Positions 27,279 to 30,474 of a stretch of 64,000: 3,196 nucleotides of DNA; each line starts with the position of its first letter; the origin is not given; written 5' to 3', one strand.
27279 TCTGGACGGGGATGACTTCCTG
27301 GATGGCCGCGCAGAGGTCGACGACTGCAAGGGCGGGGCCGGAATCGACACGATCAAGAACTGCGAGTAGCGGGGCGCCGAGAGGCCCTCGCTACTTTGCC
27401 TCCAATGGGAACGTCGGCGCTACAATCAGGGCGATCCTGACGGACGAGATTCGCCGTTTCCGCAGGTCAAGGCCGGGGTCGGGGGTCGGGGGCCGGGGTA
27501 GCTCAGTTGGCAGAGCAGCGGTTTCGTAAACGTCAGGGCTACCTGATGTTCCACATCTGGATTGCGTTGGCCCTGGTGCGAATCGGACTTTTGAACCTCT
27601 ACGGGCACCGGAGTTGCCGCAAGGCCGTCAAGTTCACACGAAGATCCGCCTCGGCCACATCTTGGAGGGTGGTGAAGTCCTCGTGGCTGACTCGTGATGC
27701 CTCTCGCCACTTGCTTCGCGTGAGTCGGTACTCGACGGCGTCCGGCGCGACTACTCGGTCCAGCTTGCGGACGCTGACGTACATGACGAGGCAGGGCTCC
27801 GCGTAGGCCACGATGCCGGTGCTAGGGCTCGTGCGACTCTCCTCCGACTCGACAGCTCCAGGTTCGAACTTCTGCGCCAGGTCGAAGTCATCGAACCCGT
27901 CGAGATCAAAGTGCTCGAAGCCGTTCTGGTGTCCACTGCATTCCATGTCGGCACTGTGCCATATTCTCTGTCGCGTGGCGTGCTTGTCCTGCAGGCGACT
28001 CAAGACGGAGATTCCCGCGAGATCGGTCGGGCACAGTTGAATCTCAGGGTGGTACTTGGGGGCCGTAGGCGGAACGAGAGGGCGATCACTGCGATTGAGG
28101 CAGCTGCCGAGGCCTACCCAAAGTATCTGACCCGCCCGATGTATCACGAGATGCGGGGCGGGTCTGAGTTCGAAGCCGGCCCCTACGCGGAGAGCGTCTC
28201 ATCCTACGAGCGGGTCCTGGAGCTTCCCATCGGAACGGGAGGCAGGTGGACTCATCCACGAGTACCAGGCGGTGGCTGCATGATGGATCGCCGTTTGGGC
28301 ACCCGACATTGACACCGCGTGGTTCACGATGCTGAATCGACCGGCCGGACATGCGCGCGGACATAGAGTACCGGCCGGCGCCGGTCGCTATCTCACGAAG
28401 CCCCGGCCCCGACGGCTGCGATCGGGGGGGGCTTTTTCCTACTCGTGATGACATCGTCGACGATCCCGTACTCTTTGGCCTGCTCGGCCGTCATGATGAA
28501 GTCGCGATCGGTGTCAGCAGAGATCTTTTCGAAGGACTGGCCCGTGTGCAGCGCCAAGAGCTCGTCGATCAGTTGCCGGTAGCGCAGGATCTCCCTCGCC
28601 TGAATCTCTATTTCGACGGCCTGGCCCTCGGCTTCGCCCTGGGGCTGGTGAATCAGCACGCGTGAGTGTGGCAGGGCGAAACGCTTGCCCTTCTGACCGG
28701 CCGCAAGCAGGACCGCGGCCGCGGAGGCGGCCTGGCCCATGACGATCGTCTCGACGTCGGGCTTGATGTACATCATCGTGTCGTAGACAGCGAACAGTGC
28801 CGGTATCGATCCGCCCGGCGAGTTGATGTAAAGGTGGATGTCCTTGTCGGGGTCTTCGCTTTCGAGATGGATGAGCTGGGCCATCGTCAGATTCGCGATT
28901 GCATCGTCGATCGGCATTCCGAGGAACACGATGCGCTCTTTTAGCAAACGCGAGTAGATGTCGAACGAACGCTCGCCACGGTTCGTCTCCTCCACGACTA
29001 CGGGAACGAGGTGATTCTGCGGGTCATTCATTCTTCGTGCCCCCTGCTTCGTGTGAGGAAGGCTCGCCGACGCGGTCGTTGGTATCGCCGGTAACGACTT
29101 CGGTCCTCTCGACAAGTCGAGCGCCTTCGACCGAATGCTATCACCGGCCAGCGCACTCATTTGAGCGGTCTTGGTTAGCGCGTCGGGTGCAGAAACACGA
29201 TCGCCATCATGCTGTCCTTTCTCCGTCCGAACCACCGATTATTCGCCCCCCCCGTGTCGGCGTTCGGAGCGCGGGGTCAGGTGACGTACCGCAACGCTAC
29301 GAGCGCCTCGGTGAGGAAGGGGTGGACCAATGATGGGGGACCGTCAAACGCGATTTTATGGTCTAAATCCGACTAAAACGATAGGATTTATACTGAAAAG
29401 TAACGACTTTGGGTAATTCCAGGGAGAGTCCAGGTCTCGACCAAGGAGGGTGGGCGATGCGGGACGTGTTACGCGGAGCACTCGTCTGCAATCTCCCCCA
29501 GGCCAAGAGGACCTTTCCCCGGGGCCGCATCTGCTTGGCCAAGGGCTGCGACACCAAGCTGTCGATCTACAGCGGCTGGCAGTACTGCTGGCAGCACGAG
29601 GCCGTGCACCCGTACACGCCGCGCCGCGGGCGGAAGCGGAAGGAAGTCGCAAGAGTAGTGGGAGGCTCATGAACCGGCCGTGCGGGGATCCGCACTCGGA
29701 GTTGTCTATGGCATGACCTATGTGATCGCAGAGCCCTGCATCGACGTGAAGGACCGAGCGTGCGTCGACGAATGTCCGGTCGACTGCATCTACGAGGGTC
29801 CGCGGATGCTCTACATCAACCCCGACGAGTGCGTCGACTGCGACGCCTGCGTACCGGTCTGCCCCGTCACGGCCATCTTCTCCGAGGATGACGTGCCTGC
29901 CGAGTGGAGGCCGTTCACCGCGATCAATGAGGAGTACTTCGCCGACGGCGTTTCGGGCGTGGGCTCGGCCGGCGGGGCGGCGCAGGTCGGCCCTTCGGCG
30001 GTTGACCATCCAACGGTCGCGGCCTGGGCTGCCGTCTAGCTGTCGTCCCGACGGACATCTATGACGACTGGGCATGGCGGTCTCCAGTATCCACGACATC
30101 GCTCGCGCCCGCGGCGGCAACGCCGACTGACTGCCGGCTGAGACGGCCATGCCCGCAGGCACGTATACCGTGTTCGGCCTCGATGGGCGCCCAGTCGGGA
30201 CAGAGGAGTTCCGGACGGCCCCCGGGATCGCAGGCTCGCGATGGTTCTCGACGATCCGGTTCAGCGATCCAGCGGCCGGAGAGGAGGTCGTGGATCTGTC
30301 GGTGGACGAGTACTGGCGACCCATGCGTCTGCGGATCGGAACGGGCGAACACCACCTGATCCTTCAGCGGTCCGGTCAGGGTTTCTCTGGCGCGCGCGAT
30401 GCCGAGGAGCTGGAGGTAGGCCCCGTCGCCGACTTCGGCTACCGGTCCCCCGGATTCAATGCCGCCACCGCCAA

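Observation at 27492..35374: tRNA-Thr(CGU) present as a 5' half, an intact gene and a 3' part, meeting at the anticodon-loop core: a split-tRNA island structure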

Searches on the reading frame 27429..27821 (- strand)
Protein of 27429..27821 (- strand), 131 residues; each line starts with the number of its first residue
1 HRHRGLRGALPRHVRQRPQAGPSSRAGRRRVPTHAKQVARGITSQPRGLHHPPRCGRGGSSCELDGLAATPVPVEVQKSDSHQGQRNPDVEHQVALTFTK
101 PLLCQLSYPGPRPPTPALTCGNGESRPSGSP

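Call 78: search_protein_families(library=pfam, proteins=[window:27429-27821:-], max_evalue=1)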
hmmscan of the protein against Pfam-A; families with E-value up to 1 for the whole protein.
window:27429-27821:- (131 aa): 0 families

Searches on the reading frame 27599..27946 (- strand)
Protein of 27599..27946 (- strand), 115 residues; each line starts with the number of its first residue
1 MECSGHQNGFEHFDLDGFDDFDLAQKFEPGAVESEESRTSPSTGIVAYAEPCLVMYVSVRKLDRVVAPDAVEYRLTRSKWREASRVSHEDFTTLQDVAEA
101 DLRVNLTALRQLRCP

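Call 56: search_protein_families(library=padloc, proteins=[window:27599-27946:-], max_evalue=0.01)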
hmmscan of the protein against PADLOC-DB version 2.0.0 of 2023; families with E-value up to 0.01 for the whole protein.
window:27599-27946:- (115 aa): 0 families

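Call 57: search_protein_families(library=ncbifam, proteins=[window:27599-27946:-], max_evalue=0.01)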
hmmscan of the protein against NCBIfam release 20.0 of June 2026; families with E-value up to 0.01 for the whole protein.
window:27599-27946:- (115 aa): 0 families

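Call 74: search_protein_families(library=phrogs, proteins=[window:27599-27946:-], max_evalue=0.001)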
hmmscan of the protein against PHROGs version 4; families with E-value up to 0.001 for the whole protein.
window:27599-27946:- (115 aa): 0 families

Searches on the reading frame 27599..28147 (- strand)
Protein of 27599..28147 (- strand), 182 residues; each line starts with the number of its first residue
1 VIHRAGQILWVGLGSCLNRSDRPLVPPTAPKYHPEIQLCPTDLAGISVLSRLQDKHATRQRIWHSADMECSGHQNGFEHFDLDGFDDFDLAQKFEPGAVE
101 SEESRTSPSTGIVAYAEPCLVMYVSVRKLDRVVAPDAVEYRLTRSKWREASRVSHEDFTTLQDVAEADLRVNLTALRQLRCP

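Call 7: search_protein_families(library=pfam, proteins=[window:27599-28147:-], max_evalue=0.01)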
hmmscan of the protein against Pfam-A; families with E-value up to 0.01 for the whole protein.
window:27599-28147:- (182 aa): 0 families

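Call 18: search_protein_families(library=pfam, proteins=[window:27599-28147:-], max_evalue=1)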
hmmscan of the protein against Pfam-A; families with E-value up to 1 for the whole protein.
window:27599-28147:- (182 aa): 0 families

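Call 47: find_homologous_proteins(query=window:27599-28147:-, max_evalue=0.001)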
Query window:27599-28147:- (182 aa): 3 proteins with E <= 0.001 among 191 candidates.
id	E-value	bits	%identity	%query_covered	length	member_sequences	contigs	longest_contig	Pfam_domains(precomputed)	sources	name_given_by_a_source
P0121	1.0e-69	252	100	63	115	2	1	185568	-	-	-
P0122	6.9e-60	220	87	65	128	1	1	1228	-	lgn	-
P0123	4.6e-57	211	82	65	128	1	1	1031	-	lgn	-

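Call 48: find_encoding_contigs(protein=P0122, flank=5000, max_places=5)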
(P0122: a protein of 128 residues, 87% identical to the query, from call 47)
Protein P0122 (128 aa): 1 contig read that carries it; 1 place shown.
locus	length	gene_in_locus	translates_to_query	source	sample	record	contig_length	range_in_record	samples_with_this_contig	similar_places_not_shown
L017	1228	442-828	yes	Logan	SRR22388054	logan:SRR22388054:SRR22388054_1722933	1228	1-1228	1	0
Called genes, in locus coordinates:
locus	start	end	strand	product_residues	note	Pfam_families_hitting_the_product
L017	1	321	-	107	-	?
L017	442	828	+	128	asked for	-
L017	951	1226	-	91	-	?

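Call 49: find_encoding_contigs(protein=P0123, flank=5000, max_places=5)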
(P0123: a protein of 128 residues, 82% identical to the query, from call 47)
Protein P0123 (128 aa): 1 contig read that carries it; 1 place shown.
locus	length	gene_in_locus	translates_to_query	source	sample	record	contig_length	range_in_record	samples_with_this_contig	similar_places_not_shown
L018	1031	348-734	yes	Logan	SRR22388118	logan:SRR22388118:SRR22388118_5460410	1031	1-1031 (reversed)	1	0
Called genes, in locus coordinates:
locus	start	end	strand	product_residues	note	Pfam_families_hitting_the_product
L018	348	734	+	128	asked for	-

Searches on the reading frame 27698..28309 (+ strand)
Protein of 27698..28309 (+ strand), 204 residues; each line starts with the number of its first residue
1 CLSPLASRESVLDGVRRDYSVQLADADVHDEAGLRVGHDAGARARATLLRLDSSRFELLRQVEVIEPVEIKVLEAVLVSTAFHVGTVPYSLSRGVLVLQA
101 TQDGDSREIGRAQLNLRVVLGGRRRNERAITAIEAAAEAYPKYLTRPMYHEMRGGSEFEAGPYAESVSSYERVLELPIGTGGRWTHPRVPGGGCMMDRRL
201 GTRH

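Call 78: search_protein_families(library=pfam, proteins=[window:27698-28309:+], max_evalue=1)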
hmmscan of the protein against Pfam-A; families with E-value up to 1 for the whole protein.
window:27698-28309:+ (204 aa): 1 family
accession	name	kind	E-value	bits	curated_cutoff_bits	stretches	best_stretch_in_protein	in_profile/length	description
PF13432.12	TPR_16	-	0.0082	17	32.7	1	122-175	9-59/65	Tetratricopeptide repeat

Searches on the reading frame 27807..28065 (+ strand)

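Call 78: search_protein_families(library=pfam, proteins=[window:27807-28037:+, window:27826-28065:+], max_evalue=1)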
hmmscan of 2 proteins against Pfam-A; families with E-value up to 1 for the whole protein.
window:27807-28037:+ (77 aa): 1 family
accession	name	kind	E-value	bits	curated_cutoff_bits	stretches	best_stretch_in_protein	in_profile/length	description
PF12191.14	stn_TNFRSF12A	-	0.16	12.8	24.9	1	6-61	19-73/129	Tumour necrosis factor receptor stn_TNFRSF12A_TNFR domain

window:27826-28065:+ (80 aa): 1 family
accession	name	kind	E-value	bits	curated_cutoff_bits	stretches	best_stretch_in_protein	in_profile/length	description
PF14431.12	YwqJ-deaminase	-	0.17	12.5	25.9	1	15-46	99-131/138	YwqJ-like deaminase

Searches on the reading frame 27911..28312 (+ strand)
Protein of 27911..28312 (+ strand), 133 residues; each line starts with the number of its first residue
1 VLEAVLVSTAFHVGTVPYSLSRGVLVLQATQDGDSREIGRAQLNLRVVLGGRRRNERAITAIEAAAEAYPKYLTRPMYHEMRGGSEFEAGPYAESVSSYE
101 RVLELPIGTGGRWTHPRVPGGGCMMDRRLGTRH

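Call 18: search_protein_families(library=pfam, proteins=[window:27911-28312:+], max_evalue=1)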
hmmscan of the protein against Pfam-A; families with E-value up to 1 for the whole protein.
window:27911-28312:+ (133 aa): 3 families
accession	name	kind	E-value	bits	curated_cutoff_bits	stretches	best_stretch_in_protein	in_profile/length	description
PF13432.12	TPR_16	-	0.0047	17.8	32.7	1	51-104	9-59/65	Tetratricopeptide repeat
PF13424.12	TPR_12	-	0.08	13.6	30.1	0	78-105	6-32/77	Tetratricopeptide repeat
PF07719.23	TPR_2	-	0.08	13.6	27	0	78-105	3-30/34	Tetratricopeptide repeat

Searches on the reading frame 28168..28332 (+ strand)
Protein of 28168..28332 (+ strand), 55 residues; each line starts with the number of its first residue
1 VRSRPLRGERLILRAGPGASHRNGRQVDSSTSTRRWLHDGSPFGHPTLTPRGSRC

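Call 78: search_protein_families(library=pfam, proteins=[window:28168-28332:+], max_evalue=1)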
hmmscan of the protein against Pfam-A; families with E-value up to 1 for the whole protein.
window:28168-28332:+ (55 aa): 1 family
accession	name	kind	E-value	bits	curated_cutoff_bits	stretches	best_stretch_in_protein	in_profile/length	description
PF05752.16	Calici_MSP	-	0.043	14.2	25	1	9-47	100-138/165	Calicivirus minor structural protein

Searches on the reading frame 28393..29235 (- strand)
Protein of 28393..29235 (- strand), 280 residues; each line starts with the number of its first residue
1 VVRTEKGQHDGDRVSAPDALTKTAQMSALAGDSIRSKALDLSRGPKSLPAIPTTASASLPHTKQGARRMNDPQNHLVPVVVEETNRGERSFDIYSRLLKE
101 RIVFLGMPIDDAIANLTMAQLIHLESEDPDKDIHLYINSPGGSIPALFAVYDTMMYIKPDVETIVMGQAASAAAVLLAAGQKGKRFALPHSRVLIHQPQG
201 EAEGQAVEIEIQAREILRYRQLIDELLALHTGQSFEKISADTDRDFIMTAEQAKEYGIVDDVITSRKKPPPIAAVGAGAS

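Call 7: search_protein_families(library=pfam, proteins=[window:28393-29235:-], max_evalue=0.01)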
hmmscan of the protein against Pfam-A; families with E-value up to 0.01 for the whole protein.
window:28393-29235:- (280 aa): 1 family
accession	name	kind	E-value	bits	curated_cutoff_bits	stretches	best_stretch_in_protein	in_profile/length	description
PF00574.28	CLP_protease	-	1.6e-79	266.5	20.2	1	86-265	2-181/182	Clp protease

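Call 56: search_protein_families(library=padloc, proteins=[window:28393-29235:-], max_evalue=0.01)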
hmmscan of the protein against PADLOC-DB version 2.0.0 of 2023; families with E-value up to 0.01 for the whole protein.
window:28393-29235:- (280 aa): 0 families

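Call 57: search_protein_families(library=ncbifam, proteins=[window:28393-29235:-], max_evalue=0.01)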
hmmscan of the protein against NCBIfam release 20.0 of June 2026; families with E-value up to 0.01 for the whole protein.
window:28393-29235:- (280 aa): 10 families
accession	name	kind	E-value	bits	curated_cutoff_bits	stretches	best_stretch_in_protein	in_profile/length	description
NF001368.0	PRK00277.1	subfamily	1e-92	309.6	249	1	72-268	4-200/203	ATP-dependent Clp protease proteolytic subunit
TIGR00493.1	clpP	equivalog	5.4e-88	293.8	308.6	1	75-264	2-191/192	ATP-dependent Clp endopeptidase proteolytic subunit ClpP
NF009205.0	PRK12553.1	subfamily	9.8e-85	283.4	228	1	68-267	5-206/211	ATP-dependent Clp protease proteolytic subunit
NF009203.0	PRK12551.1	equivalog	7.5e-74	247.7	359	1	76-266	1-191/196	ATP-dependent Clp protease proteolytic subunit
NF011091.0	PRK14514.1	equivalog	6e-71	238.5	361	1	73-266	27-220/221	ATP-dependent Clp endopeptidase proteolytic subunit ClpP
NF011090.0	PRK14513.1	equivalog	6.1e-66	222.1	347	1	76-268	3-195/201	ATP-dependent Clp protease proteolytic subunit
NF009204.0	PRK12552.1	equivalog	8.5e-58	195.4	263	1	92-270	22-219/225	ATP-dependent Clp protease proteolytic subunit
NF011089.0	PRK14512.1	equivalog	3.2e-47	160.9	251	1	93-267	21-195/200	ATP-dependent Clp protease proteolytic subunit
NF045540.1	scaf_prot_MCP1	exception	2.8e-20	72.6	475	1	123-266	23-164/652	ClpP-like prohead protease/major capsid protein fusion protein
NF045542.1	Clp_rel_HeadMat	equivalog_domain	4.3e-20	72.3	120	1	125-262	28-165/165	head maturation protease, ClpP-related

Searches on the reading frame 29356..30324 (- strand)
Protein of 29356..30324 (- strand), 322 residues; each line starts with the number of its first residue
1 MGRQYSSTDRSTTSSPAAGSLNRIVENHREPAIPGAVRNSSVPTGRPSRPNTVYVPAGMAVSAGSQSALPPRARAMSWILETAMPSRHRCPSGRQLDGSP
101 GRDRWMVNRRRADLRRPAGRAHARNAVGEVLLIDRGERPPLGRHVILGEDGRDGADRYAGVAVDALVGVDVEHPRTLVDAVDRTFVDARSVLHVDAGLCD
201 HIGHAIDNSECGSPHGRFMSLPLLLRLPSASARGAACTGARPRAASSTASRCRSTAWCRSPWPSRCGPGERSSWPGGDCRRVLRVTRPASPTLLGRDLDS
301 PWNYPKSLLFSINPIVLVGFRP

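Call 7: search_protein_families(library=pfam, proteins=[window:29356-30324:-], max_evalue=0.01)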
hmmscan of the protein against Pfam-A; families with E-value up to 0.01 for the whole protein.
window:29356-30324:- (322 aa): 0 families

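Call 18: search_protein_families(library=pfam, proteins=[window:29356-30324:-], max_evalue=1)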
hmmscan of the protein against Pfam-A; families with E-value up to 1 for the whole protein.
window:29356-30324:- (322 aa): 1 family
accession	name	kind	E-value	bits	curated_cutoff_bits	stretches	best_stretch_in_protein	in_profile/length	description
PF23954.1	DUF7283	-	0.11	12.8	27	1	59-138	21-96/142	Family of unknown function (DUF7283)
